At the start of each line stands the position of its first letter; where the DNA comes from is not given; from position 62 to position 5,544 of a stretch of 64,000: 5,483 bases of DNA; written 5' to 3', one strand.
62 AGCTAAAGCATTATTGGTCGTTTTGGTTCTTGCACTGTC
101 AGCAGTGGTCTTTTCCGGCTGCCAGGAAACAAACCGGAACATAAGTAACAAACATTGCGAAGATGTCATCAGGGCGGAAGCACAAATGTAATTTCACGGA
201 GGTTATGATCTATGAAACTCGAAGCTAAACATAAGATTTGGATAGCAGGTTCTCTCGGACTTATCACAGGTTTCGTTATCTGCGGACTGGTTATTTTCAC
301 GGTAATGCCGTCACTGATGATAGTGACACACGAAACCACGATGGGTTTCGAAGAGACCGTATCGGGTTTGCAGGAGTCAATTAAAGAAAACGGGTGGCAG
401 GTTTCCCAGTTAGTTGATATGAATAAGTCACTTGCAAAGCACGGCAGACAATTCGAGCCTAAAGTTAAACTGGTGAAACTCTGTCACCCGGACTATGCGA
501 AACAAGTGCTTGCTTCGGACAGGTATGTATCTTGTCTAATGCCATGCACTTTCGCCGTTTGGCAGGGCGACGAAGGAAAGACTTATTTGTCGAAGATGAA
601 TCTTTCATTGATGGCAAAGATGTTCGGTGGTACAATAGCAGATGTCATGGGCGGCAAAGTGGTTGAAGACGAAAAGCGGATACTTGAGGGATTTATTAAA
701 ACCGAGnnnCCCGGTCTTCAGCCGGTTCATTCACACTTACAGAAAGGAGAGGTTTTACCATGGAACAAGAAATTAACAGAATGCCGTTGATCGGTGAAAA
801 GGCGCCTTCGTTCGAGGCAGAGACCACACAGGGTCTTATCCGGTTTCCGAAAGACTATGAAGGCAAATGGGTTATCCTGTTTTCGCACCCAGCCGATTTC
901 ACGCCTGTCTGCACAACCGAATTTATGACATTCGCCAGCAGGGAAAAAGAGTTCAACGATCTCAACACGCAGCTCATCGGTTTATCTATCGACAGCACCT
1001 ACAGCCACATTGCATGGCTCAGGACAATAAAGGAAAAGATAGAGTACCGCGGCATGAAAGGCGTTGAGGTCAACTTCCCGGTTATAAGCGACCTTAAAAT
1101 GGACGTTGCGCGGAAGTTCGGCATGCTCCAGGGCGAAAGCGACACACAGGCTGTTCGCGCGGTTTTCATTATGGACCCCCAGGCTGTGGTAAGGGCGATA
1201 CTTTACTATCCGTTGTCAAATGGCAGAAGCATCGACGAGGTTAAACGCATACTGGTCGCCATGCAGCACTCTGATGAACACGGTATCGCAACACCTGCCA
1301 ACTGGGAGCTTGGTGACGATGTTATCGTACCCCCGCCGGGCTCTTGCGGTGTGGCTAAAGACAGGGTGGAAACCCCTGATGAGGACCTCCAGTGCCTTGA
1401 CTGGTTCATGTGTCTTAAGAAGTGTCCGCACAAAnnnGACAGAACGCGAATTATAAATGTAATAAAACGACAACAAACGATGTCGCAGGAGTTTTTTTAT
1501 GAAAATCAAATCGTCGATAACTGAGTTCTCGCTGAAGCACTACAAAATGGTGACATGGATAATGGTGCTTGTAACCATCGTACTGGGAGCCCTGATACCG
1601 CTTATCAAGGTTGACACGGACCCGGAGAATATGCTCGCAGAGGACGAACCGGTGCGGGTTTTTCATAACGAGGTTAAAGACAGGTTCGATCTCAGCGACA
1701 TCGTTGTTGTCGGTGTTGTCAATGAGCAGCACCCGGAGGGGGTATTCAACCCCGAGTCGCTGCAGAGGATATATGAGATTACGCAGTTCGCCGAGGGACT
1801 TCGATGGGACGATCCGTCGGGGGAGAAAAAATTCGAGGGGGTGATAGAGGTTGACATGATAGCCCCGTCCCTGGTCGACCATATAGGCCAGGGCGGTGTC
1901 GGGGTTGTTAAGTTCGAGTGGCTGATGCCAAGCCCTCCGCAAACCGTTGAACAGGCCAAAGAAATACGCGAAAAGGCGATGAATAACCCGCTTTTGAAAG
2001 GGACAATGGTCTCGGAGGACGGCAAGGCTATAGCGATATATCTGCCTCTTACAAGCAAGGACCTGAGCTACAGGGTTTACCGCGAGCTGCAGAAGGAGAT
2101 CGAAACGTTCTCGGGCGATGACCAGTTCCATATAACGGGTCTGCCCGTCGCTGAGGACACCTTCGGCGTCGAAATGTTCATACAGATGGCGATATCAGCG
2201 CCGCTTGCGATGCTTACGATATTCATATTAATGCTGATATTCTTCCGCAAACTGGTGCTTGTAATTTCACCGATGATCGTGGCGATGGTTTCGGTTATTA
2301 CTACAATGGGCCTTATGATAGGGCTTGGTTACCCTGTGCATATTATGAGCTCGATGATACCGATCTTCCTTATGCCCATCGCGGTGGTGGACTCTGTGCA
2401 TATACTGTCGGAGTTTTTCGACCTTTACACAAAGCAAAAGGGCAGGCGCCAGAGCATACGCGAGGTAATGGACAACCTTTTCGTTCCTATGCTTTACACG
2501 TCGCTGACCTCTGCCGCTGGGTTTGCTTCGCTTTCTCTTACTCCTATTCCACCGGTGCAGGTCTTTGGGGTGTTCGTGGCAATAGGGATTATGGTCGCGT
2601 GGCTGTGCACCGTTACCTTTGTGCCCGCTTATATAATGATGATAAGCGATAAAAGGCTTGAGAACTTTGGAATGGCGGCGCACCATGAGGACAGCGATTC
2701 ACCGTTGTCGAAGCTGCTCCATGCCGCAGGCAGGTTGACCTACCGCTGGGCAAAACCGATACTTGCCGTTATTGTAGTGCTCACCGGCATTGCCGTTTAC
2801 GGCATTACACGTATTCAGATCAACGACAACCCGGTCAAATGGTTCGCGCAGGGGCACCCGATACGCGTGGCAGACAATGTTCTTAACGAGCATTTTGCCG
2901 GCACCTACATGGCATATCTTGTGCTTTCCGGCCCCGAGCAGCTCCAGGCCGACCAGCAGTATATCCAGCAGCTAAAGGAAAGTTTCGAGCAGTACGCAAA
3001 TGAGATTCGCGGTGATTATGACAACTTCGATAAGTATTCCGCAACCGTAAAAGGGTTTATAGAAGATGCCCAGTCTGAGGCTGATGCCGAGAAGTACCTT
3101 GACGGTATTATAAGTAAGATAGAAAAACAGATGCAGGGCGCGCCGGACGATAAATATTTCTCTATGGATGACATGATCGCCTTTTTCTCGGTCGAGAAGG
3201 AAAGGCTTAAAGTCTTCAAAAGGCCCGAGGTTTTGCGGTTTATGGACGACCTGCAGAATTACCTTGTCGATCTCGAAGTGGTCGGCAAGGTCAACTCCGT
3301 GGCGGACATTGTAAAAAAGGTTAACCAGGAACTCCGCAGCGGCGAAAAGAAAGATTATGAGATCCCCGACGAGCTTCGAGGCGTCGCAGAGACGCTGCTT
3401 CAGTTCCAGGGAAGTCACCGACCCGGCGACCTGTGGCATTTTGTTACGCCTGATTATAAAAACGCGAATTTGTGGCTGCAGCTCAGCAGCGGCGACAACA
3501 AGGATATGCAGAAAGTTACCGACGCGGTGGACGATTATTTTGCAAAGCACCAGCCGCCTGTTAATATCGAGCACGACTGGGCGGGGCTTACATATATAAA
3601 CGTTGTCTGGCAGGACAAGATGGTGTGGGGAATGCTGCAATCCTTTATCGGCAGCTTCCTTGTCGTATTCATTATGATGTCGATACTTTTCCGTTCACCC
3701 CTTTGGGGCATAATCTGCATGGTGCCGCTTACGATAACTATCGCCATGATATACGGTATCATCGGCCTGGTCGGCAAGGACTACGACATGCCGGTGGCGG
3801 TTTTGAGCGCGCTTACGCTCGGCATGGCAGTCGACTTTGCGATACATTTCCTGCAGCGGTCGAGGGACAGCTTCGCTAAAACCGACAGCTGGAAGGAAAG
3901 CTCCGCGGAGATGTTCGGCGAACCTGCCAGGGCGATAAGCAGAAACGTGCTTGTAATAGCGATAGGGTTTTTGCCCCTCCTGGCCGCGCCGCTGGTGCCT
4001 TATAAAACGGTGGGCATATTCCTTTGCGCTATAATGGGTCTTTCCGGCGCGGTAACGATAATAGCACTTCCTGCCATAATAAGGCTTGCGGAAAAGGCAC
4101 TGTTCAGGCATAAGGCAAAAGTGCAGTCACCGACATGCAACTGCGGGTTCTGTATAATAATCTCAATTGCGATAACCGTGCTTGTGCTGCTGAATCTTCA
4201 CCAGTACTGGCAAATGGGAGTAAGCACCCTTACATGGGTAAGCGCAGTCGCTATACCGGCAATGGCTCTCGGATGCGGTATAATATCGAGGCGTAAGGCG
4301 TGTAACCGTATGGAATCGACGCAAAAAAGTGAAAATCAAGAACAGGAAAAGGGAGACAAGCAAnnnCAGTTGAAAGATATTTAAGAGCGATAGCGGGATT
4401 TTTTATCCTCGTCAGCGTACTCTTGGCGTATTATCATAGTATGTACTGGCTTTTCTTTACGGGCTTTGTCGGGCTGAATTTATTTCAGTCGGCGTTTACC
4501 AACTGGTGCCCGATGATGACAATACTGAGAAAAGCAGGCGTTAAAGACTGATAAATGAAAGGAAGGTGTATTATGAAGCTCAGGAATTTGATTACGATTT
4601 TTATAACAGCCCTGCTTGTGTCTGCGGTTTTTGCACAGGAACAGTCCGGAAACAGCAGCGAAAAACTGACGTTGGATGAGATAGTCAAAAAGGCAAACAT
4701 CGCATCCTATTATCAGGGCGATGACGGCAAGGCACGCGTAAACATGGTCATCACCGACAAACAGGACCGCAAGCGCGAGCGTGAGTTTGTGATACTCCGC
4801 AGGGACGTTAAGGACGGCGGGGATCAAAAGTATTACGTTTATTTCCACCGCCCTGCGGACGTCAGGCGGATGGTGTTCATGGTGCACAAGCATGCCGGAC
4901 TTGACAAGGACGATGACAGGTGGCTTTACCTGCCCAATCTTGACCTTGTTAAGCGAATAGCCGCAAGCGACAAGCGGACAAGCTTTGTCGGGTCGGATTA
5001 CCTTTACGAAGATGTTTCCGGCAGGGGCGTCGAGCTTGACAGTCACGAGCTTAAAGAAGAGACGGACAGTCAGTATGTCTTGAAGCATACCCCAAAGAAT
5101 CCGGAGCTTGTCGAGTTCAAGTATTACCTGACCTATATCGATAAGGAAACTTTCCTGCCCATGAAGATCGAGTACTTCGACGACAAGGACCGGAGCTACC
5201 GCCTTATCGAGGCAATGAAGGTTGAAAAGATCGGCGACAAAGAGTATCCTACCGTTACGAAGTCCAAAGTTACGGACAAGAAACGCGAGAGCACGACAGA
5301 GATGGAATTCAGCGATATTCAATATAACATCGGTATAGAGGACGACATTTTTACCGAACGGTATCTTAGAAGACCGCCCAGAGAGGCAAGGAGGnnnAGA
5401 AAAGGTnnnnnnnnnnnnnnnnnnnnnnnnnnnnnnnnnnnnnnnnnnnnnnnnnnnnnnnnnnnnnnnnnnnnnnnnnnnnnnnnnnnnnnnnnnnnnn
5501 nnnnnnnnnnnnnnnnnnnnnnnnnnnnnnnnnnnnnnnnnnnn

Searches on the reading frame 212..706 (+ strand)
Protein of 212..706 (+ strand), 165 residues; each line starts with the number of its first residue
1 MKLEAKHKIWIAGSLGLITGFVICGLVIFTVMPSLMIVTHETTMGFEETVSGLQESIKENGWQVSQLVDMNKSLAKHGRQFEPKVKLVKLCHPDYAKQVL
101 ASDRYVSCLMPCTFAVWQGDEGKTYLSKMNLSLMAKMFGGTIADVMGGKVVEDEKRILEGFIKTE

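Call 15: search_protein_families(library=pfam, proteins=[window:212-706:+], max_evalue=0.00001)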
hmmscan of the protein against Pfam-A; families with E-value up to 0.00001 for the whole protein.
window:212-706:+ (165 aa): 1 family
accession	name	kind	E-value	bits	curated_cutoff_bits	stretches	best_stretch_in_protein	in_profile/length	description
PF03625.19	DUF302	-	4.9e-13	49.2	23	1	68-130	1-62/63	Domain of unknown function DUF302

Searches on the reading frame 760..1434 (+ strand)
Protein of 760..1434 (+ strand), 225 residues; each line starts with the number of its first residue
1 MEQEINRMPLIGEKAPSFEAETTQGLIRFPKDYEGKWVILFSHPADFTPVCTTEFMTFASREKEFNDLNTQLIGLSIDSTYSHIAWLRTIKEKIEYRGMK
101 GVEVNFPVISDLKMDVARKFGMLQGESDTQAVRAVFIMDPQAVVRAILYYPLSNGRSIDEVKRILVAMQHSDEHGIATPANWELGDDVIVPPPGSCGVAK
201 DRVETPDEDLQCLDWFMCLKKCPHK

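Call 15: search_protein_families(library=pfam, proteins=[window:760-1434:+], max_evalue=0.00001)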
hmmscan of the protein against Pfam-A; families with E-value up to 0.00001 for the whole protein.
window:760-1434:+ (225 aa): 3 families
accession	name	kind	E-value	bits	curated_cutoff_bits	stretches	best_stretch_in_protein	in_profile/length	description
PF00578.27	AhpC-TSA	-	3.3e-32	111.5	26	1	11-146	1-123/124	AhpC/TSA family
PF08534.16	Redoxin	-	3.1e-12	46.9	26.6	1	12-147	3-131/148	Redoxin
PF10417.14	1-cysPrx_C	-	1e-11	45.1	21.1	1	167-195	1-30/41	C-terminal domain of 1-Cys peroxiredoxin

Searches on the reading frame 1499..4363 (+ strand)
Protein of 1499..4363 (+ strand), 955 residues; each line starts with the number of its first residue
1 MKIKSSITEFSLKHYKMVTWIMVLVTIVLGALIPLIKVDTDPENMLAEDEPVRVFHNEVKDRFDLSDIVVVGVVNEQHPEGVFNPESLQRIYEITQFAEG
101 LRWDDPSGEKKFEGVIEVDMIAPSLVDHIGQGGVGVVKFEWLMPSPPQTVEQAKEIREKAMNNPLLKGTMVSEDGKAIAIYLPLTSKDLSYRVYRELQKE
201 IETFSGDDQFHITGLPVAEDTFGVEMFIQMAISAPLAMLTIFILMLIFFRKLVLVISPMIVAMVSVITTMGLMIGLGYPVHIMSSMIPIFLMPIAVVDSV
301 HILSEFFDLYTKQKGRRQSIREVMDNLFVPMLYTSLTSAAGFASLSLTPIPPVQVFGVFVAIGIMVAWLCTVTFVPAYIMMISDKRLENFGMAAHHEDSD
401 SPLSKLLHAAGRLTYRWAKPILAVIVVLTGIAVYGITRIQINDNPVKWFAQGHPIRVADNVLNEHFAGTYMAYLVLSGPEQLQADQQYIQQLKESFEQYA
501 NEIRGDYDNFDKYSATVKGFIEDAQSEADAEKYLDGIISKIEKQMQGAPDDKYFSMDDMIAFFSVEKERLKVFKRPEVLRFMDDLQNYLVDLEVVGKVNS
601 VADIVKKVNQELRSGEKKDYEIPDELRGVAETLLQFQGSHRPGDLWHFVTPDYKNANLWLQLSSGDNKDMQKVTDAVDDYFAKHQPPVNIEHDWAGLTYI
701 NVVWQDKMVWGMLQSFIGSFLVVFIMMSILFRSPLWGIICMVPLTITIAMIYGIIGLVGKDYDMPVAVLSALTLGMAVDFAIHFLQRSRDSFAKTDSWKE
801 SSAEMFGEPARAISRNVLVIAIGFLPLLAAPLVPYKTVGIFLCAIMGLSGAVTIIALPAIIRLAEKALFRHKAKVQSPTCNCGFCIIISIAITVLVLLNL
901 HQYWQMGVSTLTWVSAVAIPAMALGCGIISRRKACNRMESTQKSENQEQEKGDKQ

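Call 15: search_protein_families(library=pfam, proteins=[window:1499-4363:+], max_evalue=0.00001)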
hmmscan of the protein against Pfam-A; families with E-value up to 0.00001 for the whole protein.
window:1499-4363:+ (955 aa): 3 families
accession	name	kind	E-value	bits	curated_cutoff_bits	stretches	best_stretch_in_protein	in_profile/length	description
PF03176.21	MMPL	-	4e-37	128.4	20.5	2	156-387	70-307/333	MMPL family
PF12349.14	Sterol-sensing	-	1.1e-10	42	22.3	1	251-382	5-136/153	Sterol-sensing domain of SREBP cleavage-activation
PF02460.24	Patched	-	1.5e-10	41.5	23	1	247-380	23-155/156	Patched SSD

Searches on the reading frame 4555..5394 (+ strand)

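Call 15: search_protein_families(library=pfam, proteins=[window:4555-5394:+], max_evalue=0.00001)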
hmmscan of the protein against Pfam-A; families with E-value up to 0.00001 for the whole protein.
window:4555-5394:+ (280 aa): 1 family
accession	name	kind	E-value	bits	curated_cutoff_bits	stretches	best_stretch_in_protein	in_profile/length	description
PF17131.11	LolA_like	-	5.3e-52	176.6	30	1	89-273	1-184/184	Outer membrane lipoprotein-sorting protein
